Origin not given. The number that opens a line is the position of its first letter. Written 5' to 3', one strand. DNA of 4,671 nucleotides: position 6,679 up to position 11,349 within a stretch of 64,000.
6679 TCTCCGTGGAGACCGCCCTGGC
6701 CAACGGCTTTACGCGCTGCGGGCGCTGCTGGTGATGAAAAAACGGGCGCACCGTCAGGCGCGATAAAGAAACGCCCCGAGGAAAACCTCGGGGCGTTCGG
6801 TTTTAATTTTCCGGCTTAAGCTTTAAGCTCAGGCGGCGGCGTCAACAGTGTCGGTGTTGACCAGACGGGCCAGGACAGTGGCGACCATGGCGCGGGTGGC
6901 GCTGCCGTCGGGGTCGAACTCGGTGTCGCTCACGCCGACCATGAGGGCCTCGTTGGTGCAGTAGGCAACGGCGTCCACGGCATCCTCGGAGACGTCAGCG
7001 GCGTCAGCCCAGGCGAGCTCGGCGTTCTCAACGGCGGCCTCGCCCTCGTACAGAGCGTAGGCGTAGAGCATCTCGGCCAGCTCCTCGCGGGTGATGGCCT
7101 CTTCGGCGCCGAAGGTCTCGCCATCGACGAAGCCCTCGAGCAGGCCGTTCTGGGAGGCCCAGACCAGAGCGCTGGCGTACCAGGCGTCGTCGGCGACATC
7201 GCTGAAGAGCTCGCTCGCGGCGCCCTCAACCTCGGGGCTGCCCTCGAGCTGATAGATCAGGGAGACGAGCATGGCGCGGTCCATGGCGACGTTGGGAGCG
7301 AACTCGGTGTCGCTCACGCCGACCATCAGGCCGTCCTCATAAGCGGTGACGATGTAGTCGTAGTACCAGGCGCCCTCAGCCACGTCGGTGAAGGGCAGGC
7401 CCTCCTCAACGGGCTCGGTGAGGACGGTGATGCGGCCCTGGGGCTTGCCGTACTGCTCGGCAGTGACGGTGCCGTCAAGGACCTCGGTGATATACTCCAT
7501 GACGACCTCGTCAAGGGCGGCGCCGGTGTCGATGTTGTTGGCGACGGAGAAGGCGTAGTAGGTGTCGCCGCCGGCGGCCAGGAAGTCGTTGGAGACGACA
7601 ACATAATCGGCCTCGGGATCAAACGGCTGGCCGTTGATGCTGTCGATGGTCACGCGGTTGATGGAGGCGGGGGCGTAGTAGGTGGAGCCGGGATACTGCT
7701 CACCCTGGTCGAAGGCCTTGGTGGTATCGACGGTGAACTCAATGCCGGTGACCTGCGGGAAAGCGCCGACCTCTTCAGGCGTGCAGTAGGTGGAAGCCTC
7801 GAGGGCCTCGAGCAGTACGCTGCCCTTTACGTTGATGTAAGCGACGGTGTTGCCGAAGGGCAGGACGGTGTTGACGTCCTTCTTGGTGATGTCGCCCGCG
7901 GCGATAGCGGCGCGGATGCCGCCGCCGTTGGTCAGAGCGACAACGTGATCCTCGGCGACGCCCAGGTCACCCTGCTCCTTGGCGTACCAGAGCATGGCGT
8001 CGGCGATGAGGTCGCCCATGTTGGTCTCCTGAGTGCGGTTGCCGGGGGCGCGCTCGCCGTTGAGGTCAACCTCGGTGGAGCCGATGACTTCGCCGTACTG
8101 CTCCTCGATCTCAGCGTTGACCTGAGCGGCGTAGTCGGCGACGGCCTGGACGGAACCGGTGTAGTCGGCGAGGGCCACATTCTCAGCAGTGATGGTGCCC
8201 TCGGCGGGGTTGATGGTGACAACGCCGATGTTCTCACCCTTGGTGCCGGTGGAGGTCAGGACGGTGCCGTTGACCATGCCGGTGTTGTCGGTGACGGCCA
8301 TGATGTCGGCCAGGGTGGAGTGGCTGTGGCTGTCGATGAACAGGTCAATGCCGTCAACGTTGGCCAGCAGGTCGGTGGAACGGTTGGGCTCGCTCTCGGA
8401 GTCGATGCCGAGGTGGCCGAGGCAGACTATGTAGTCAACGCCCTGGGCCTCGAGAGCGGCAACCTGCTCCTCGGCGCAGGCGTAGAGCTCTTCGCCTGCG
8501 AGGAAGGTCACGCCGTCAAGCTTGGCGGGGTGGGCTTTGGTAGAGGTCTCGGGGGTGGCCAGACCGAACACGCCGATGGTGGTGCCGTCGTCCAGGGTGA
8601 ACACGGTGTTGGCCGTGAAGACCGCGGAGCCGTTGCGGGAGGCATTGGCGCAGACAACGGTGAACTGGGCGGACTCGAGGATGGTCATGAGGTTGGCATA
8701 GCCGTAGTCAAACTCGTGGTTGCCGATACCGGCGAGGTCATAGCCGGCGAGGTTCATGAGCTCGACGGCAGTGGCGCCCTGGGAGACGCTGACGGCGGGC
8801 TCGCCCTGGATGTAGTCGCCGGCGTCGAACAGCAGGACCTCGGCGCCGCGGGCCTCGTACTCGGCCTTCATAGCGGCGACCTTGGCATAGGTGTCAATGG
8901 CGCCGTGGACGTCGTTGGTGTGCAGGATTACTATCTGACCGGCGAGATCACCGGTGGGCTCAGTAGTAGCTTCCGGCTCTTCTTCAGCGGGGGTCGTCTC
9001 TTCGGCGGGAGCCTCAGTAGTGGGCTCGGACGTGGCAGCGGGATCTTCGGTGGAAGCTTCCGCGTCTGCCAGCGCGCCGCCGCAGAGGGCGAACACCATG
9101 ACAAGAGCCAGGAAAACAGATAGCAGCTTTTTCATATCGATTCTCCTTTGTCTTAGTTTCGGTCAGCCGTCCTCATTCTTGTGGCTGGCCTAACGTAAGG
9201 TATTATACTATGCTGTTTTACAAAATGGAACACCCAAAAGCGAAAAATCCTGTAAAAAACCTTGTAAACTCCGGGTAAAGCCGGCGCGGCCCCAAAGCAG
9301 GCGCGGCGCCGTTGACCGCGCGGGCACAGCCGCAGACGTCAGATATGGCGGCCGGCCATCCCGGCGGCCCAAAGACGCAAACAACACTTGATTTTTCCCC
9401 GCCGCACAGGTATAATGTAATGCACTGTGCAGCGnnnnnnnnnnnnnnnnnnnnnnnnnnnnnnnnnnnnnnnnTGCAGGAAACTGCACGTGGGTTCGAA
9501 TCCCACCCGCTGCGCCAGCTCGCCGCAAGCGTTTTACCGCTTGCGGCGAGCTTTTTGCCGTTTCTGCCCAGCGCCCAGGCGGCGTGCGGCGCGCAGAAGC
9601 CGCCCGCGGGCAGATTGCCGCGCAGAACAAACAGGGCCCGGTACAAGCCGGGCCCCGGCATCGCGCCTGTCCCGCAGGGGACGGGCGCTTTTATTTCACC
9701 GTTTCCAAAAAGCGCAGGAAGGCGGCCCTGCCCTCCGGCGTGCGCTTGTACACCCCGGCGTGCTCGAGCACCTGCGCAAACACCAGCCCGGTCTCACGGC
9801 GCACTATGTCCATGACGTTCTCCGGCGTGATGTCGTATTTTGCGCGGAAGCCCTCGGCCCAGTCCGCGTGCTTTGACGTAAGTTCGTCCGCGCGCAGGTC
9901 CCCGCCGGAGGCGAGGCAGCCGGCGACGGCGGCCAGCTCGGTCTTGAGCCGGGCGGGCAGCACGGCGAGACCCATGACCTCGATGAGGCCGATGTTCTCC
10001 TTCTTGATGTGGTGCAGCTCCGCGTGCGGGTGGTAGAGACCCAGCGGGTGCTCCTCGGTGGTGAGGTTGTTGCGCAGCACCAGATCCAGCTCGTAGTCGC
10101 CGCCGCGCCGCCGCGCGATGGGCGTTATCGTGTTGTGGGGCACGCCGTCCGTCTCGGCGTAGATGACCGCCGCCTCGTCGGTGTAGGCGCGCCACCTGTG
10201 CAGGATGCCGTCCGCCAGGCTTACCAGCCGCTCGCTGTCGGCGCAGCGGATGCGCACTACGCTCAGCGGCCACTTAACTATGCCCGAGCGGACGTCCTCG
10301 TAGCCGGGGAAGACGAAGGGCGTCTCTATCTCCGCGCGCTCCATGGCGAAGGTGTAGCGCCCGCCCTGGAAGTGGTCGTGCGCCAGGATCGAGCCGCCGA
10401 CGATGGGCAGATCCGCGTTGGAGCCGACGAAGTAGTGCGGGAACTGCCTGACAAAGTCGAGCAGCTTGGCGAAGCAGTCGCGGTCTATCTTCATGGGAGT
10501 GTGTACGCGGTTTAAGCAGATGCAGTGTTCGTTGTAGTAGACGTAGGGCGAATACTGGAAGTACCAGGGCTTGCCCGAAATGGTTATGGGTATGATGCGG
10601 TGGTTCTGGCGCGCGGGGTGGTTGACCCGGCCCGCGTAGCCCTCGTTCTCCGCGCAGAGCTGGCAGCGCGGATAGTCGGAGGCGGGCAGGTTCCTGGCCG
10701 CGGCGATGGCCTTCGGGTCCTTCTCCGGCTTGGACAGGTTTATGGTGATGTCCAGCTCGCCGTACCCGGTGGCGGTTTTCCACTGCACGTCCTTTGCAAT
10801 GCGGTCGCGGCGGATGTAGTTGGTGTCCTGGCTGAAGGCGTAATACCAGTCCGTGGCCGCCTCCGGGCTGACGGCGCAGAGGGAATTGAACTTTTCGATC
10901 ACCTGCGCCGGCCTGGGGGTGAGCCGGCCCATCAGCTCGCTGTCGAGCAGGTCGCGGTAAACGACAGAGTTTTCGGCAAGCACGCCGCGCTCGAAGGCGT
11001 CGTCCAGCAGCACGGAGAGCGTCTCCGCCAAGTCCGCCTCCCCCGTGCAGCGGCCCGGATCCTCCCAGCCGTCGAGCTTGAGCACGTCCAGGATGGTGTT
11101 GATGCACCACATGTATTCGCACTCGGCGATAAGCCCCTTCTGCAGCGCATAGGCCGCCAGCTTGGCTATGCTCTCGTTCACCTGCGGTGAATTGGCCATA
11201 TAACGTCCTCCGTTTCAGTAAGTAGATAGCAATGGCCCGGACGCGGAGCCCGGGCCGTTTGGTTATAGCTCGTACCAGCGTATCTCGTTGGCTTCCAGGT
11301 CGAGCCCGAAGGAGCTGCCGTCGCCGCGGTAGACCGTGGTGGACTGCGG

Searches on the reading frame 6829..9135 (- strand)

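Call 76: search_protein_families(library=pfam, proteins=[window:6829-9135:-], max_evalue=1e-8)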
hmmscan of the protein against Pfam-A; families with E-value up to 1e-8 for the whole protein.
window:6829-9135:- (768 aa): 2 families
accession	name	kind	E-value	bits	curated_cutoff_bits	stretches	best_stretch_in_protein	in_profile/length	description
PF02872.23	5_nucleotid_C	-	2.9e-37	128.7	23.6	1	350-529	1-156/158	5'-nucleotidase, C-terminal domain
PF00395.25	SLH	-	4.6e-21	75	20.8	0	581-621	1-41/44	S-layer homology domain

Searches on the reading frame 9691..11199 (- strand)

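Call 76: search_protein_families(library=pfam, proteins=[window:9691-11199:-], max_evalue=1e-8)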
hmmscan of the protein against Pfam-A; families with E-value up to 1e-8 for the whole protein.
window:9691-11199:- (502 aa): 2 families
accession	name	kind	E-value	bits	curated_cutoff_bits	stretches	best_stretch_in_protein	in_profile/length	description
PF01087.27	GalP_UDP_transf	-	1.6e-34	120.4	22.1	1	69-235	37-184/184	Galactose-1-phosphate uridyl transferase, N-terminal domain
PF02744.22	GalP_UDP_tr_C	-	9.2e-25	87.7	29.2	1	250-448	2-164/165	Galactose-1-phosphate uridyl transferase, C-terminal domain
